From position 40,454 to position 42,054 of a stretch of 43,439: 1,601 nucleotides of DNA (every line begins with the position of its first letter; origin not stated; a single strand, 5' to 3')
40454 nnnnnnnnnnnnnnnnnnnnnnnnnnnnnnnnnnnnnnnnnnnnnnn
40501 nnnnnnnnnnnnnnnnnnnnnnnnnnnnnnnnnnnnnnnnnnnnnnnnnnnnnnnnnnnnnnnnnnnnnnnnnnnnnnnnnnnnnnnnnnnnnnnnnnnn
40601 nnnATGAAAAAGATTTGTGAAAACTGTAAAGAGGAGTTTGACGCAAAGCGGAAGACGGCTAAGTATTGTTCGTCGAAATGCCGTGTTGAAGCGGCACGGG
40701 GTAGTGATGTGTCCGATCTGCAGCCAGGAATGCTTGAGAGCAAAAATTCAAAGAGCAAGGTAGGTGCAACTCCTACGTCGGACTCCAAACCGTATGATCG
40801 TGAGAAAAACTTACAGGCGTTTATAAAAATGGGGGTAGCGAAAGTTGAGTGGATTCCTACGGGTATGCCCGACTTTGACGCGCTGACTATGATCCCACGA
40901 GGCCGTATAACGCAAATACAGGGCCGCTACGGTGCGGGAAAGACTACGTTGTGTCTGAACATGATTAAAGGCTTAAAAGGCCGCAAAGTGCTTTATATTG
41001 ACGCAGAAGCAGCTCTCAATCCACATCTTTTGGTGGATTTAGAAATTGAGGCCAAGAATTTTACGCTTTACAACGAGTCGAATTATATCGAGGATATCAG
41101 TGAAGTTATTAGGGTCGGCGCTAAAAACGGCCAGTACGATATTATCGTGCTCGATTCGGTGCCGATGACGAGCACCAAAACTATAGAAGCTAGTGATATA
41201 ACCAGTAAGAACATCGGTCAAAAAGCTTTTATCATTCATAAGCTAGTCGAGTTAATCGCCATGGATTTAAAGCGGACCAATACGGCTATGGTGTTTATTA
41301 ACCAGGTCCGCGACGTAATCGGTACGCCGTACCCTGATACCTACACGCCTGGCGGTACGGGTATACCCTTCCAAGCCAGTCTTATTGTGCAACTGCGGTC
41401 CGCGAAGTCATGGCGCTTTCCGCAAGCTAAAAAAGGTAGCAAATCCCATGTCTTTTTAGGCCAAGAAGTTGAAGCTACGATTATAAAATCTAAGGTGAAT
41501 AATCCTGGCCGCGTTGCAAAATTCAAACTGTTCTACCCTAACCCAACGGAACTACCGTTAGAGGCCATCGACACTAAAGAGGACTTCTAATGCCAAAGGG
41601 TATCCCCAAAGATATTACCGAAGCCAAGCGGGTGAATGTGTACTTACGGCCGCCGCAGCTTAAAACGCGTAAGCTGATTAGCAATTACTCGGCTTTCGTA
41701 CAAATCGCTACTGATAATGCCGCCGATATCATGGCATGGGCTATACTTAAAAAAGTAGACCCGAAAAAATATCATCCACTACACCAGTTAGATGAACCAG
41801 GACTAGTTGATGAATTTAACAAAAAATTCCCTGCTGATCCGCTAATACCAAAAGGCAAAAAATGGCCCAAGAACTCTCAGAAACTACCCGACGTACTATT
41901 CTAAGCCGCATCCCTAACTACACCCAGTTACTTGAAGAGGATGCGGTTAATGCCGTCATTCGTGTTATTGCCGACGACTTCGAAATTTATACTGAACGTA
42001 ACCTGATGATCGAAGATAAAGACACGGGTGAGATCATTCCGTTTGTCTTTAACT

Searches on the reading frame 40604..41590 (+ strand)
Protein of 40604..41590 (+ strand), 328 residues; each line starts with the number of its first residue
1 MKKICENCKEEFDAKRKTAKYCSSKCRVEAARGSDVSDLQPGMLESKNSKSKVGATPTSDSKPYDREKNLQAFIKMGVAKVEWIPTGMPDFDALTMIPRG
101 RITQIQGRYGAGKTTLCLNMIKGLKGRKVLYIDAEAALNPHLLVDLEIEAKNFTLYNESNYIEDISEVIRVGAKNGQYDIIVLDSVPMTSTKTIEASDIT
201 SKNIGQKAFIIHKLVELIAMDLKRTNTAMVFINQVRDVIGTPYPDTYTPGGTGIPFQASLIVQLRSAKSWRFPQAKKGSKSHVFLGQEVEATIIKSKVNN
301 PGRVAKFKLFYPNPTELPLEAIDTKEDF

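Call 8: search_protein_families(library=phrogs, proteins=[window:40604-41590:+], max_evalue=0.01)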
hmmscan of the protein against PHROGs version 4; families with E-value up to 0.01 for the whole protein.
window:40604-41590:+ (328 aa): 17 families
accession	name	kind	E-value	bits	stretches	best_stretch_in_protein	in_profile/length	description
phrog_97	-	other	1.9e-44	153.7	2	79-268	45-255/506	UvsX-like recombinase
phrog_8337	-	DNA, RNA and nucleotide metabolism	1.7e-15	58.2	1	81-267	47-242/273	DNA repair protein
phrog_239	-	DNA, RNA and nucleotide metabolism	1e-07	32.3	1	63-136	314-397/801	DNA primase/helicase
phrog_19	-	DNA, RNA and nucleotide metabolism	1.2e-07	32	1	74-135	325-390/621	DnaB-like replicative helicase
phrog_2862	-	unknown function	6.2e-07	30.7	1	1-75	1-75/118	-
phrog_6975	-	unknown function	1.1e-06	30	1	1-40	12-51/149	-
phrog_6891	-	other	1.9e-06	28.7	1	88-193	30-137/310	ATPase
phrog_1366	-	unknown function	3.3e-06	27.8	1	105-186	19-98/307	-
phrog_9666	-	unknown function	4.2e-06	26.2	1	218-315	618-706/779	-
phrog_1271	-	DNA, RNA and nucleotide metabolism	3e-05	24.6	1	2-34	212-246/361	HNH endonuclease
phrog_15471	-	DNA, RNA and nucleotide metabolism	0.00017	22.5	1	2-40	102-141/183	HNH endonuclease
phrog_16925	-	unknown function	0.00025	22.2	1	4-35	7-40/151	-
phrog_124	-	DNA, RNA and nucleotide metabolism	0.00046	20.7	1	99-186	42-117/382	Sak4-like ssDNA annealing protein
phrog_1333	-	unknown function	0.0028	18.8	1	2-32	100-130/166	-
phrog_2308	-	unknown function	0.0055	17.8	1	3-32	101-131/138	-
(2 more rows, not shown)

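Call 9: search_protein_families(library=pfam, proteins=[window:40604-41590:+], max_evalue=0.01)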
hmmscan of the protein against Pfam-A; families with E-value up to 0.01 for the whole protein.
window:40604-41590:+ (328 aa): 7 families
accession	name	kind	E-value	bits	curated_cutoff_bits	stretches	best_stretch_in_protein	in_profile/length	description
PF00154.27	RecA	-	1.3e-29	103.9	27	1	79-312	28-258/262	recA bacterial DNA recombination protein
PF06745.19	ATPase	-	3.4e-07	30.3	26.6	1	84-196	1-120/231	KaiC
PF13614.12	AAA_31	-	1.6e-05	25.3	27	1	109-169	11-73/177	AAA domain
PF13173.12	AAA_14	-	0.00023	21.6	27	1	101-195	3-108/129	AAA domain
PF13479.12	AAA_24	-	0.00026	21.3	27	1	104-198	6-85/195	AAA domain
PF01656.29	CbiA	-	0.0032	17.8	25.4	1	110-235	9-83/125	CobQ/CobB/MinD/ParA nucleotide binding domain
PF25199.1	nSTAND_NTPase5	-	0.0043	17.3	34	1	100-182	41-128/145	Novel STAND NTPase 5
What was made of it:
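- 40706..41590 (+): Disordered linker (residues 35-63) followed by a RecA recombinase core (residues 64-318). Pfam RecA: 103.9 bits against a cutoff of 27 (call 9).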

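Call 15: find_related_loci(query=window:40604-41590:+, collection=viral_contigs, flank=4000)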
Query window:40604-41590:+ (328 aa) in viral_contigs; peptide patterns used: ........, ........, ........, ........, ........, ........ (x = any residue, [..] = any of these).
17 stretches matched a pattern; 3 encode a relative of the query (tblastn E <= 1e-3); 3 distinct loci.
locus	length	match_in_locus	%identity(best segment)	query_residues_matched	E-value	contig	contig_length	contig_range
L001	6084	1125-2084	63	4-328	7e-135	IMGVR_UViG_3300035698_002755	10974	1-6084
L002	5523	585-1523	64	4-323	3e-134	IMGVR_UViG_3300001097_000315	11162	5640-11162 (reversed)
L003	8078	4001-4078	62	1-26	2e-6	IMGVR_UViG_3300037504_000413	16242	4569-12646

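Call 36: find_homologous_proteins(query=window:40604-41590:+, max_evalue=0.00001)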
Query window:40604-41590:+ (328 aa): 274 proteins with E <= 0.00001 among 2474 candidates; the best 120 are listed.
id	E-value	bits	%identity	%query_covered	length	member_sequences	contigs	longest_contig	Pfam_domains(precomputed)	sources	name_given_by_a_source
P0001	6.2e-216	733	100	100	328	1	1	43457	PF06745.20,PF00154.28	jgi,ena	-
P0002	9.0e-171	585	82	100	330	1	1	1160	PF06745.20,PF13614.13,PF00154.28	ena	-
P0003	5.4e-168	576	79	100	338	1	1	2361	PF06745.20,PF00154.28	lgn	-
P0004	2.4e-165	567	79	100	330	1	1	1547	PF06745.20,PF00154.28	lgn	-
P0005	1.0e-155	535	75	100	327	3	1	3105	PF06745.20,PF00154.28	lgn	-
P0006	7.6e-155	533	75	100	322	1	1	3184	PF06745.20,PF00154.28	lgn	-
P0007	1.5e-151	522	75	100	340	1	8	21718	PF06745.20,PF00154.28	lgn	-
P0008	1.0e-149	516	71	100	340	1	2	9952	PF06745.20,PF13479.13,PF00154.28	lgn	-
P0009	1.9e-139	482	70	96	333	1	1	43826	PF06745.20,PF08423.18,PF00154.28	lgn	-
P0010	1.3e-136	473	69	96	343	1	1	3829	PF06745.20,PF13479.13,PF08423.18,PF00154.28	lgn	-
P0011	3.9e-132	458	68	96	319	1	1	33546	PF06745.20,PF00154.28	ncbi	-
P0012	2.3e-127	442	64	96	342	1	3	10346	PF06745.20,PF00154.28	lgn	-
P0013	2.2e-126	439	65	96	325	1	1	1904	PF13173.13,PF06745.20,PF00154.28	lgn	-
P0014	2.4e-126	439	63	98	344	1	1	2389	PF06745.20,PF13479.13,PF00154.28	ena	-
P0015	1.4e-125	436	65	99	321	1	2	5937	PF06745.20,PF00154.28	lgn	-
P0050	1.7e-114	400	57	97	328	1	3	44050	PF06745.20,PF00154.28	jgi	jgi:RecA/RadA recombinase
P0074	1.7e-110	387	59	97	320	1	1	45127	PF06745.20,PF00154.28,PF13481.13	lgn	-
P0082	4.3e-109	382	54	99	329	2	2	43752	PF00154.28,PF13481.13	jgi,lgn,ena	-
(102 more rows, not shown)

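Call 76: find_encoding_contigs(protein=P0050, flank=4000, max_places=1)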
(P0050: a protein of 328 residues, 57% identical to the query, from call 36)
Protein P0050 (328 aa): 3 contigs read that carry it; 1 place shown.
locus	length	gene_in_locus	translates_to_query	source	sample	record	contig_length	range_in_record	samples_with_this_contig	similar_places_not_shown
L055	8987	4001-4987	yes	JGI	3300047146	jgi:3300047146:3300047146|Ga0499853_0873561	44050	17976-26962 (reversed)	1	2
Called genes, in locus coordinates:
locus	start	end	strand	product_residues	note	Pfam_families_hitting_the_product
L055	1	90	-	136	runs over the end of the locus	PF11672:DUF3268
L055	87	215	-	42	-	-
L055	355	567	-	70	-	-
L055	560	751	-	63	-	-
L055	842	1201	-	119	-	-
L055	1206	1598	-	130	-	-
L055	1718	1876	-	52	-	-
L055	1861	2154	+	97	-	-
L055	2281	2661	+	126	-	-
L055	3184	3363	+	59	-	-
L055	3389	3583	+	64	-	-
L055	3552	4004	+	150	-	-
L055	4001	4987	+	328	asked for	PF00154:RecA_N, PF06745:ATPase (faint)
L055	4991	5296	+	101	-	-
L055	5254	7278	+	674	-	-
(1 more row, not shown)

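Call 77: find_encoding_contigs(protein=P0082, flank=4000, max_places=1)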
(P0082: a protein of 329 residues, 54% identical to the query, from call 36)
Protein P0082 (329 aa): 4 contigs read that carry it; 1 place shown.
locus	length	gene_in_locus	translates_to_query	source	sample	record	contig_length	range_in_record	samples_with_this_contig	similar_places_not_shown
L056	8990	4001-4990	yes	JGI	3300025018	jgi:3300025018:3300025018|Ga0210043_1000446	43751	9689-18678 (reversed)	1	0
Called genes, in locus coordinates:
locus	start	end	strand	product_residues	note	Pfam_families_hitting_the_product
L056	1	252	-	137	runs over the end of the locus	-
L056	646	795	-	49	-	PF23320:Zn_SUZ12 (weak), PF00096:zf-C2H2 (weak)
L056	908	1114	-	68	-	-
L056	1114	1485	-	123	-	-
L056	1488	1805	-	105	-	-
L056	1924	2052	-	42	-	-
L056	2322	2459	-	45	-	-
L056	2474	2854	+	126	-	-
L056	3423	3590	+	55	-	-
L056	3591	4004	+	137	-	-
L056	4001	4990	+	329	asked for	PF00154:RecA_N, PF13481:AAA_25 (faint)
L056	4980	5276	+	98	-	-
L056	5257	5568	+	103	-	-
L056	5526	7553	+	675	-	PF17289:Terminase_6C (faint)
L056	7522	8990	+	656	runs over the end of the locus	PF23899:SU10_portal (faint)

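Call 78: find_encoding_contigs(protein=P0074, flank=4000, max_places=1)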
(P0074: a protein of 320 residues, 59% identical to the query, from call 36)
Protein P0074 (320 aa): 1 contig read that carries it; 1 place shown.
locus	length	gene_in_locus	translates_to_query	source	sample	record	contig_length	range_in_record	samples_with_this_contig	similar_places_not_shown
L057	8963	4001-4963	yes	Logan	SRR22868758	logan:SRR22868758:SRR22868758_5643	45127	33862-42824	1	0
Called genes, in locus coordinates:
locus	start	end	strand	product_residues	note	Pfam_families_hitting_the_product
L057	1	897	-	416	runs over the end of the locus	PF00270:DEAD, PF04851:ResIII, PF00271:Helicase_C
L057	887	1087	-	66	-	-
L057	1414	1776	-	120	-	-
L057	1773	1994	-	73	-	-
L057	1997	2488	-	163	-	-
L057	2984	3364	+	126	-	-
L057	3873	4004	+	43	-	-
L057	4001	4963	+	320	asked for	PF00154:RecA_N, PF13481:AAA_25 (faint), PF06745:ATPase (weak)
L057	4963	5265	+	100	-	-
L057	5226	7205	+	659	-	-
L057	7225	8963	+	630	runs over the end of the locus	PF23899:SU10_portal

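Call 79: find_encoding_contigs(protein=P0007, flank=4000, max_places=1)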
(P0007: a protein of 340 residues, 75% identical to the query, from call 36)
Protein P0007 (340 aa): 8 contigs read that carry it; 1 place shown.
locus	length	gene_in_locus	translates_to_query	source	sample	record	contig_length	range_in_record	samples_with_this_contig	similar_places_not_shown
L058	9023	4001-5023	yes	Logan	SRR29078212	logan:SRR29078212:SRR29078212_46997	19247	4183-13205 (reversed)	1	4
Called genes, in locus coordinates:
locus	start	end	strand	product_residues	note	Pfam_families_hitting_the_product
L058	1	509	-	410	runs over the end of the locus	PF00270:DEAD, PF04851:ResIII, PF00271:Helicase_C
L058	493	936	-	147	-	PF11672:DUF3268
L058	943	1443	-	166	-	-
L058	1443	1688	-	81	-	-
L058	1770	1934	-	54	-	-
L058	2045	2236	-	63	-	-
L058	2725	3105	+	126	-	-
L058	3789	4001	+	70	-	-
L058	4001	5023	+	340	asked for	PF00154:RecA_N, PF06745:ATPase (weak)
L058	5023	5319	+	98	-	-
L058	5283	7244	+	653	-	-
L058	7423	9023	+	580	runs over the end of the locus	PF23899:SU10_portal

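Call 122: predict_structure(alignment_id=A6)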
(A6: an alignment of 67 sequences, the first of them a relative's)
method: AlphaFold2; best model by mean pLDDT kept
length: 328 residues; sequences in the alignment: 67
mean_pLDDT: 89.1   pTM: 0.76
mean pLDDT of the five models: 89.1, 87.8, 87.6, 87.6, 82.6
residues with pLDDT >= 90: 242; 70-90: 49; 50-70: 25; < 50: 12
segments of 3 or more residues with pLDDT < 50: 39-41, 43-49
pLDDT, mean of each block of 10 residues (from residue 1): 95 95 95 62 46 55 90 92 96 97 96 94 95 92 93 96 97 98 94 85 83 96 97 94 91 94 95 89 95 94 96 87 57
secondary structure, 60 per line:
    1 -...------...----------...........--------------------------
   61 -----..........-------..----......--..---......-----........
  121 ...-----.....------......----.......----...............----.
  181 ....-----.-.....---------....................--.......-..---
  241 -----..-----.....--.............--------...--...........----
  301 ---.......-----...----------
elements in order: E2-4 E11-13 H24-34 H66-75 H89-94 E102-107 H113-123 E129-133 H140-145 E153-156 H162-175 E180-184 H192-196 H206-225 E228-234 H253-257 E260-272 E281-283 E286-296 E304-310 E316-318
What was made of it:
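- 40604..40705 (+): Cys4 zinc module (residues 1-34; C5, C8, C22, C26) of the RecA-like protein. This is the proposed reader of the 11-mer. AF2 pLDDT is 95: a beta-hairpin plus helix 24-34 (call 122).
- On Treble-clef / zinc-ribbon DNA-binding module: AF2 gives a beta-hairpin plus helix at pLDDT 95 (call 122).
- Residue 28 lies on the module's helix (call 122).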

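Call 125: fold_search(model_id=the predicted structure, library=pdb)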
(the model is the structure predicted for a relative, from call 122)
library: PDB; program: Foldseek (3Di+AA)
matches with E <= 10: 1900; with E <= 0.001: 1253
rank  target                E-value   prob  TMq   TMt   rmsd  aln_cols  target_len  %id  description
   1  7jy6_I                1.6e-23  1.00  0.62  0.68   2.6       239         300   30  Analysis of a strand exchange reaction with a mini filament of 9-RecA, oligo(dT)27 primary ssDNA, non-homologous 120 b (released 2020-11-04)
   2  8trg_A                4.2e-23  1.00  0.63  0.63   4.7       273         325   28  Structure of full-length LexA bound to a RecA filament (released 2023-11-15)
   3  7jy6_A                5.3e-23  1.00  0.64  0.63   4.5       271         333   28  Analysis of a strand exchange reaction with a mini filament of 9-RecA, oligo(dT)27 primary ssDNA, non-homologous 120 b (released 2020-11-04)
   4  8s70_D                5.2e-21  1.00  0.64  0.64   4.5       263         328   25  Cryo-EM structure of Pseudomonas aeruginosa recombinase A (RecA) in complex with ssDNA 72mer and ATPgS (released 2025-01-15)
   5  4twz                  5.9e-21  1.00  0.61  0.61   5.0       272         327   28  Crystal Structure Analysis of E Coli. RecA Protein (released 2015-07-08)
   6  3cmt_A                2.4e-20  1.00  0.64  0.14   4.5       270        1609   28  Mechanism of homologous recombination from the RecA-ssDNA/dsDNA structures (released 2008-05-20)
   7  3cmt_D                3.6e-20  1.00  0.59  0.13   4.6       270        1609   28  Mechanism of homologous recombination from the RecA-ssDNA/dsDNA structures (released 2008-05-20)
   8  3cmw_C                4.3e-20  1.00  0.64  0.14   4.5       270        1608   28  Mechanism of homologous recombination from the RecA-ssDNA/dsDNA structures (released 2008-05-20)
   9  8amd_A                4.3e-20  1.00  0.64  0.63   8.8       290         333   24  Cryo-EM structure of the RecA presynaptic filament from S.pneumoniae (released 2023-03-22)
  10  3cmx_A                4.6e-20  1.00  0.63  0.14   2.6       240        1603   30  Mechanism of homologous recombination from the RecA-ssDNA/dsDNA structures (released 2008-05-20)
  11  1u98                  5.2e-20  1.00  0.58  0.61   4.8       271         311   28  Crystal Structure of E. coli RecA in a Compressed Helical Filament Form3 (released 2004-09-21)
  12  4pqy                  1.5e-19  1.00  0.58  0.59   5.2       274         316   24  Mycobacterium tuberculosis RecA glycerol bound low temperature structure IIC-N4 (released 2015-03-18)
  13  3cmu_A                2.1e-19  1.00  0.63  0.11   2.7       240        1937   30  Mechanism of homologous recombination from the RecA-ssDNA/dsDNA structures (released 2008-05-20)
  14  3hr8                  2.5e-19  1.00  0.60  0.58   4.5       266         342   26  Crystal Structure of Thermotoga maritima RecA (released 2010-06-09)
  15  1u99                  3.2e-19  1.00  0.56  0.61   4.9       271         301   26  Crystal Structures of E. coli RecA in a Compressed Helical Filament Form 4 (released 2004-09-21)
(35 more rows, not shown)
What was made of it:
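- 40706..41590 (+): All of the top 50 Foldseek PDB hits are bacterial RecA (best E 1.6e-23; call 125).
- On RecA recombinase (the fused effector): Top Foldseek hits are all RecA (call 125).
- Closest known: RadA/Sms and T7 gp4. Different: The core here is bacterial RecA proper (call 125).
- The fused effector is a genuine RecA: Pfam 103.9 bits, and all top 50 PDB fold matches are RecA (calls 9, 125).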

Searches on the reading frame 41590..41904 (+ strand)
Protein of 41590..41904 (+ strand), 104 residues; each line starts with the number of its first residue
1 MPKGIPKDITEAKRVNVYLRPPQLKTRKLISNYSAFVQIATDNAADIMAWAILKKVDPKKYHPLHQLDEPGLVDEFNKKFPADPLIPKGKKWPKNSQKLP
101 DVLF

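Call 8: search_protein_families(library=phrogs, proteins=[window:41590-41904:+], max_evalue=0.01)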
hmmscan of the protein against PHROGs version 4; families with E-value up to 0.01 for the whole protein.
window:41590-41904:+ (104 aa): 0 families

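Call 9: search_protein_families(library=pfam, proteins=[window:41590-41904:+], max_evalue=0.01)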
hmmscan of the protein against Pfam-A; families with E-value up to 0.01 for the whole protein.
window:41590-41904:+ (104 aa): 0 families

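Call 27: search_protein_families(library=pfam, proteins=[window:41590-41904:+], max_evalue=10)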
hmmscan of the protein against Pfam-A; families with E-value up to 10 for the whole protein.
window:41590-41904:+ (104 aa): 0 families

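Call 28: search_protein_families(library=phrogs, proteins=[window:41590-41904:+], max_evalue=1)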
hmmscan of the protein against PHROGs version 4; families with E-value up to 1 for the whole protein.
window:41590-41904:+ (104 aa): 1 family
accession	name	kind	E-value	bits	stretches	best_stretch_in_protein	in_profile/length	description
phrog_32548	-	unknown function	0.12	13.4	1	73-98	20-45/58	-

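Call 87: search_protein_families(library=phrogs, proteins=[window:41590-41904:+], max_evalue=0.1)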
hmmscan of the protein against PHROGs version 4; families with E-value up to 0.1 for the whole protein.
window:41590-41904:+ (104 aa): 0 families
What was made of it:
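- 41590..41904 (+): 104-aa ORF overlapping the terL start. It is conserved in all syntenic relatives; function unknown. No family found (calls 8, 27, 87).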
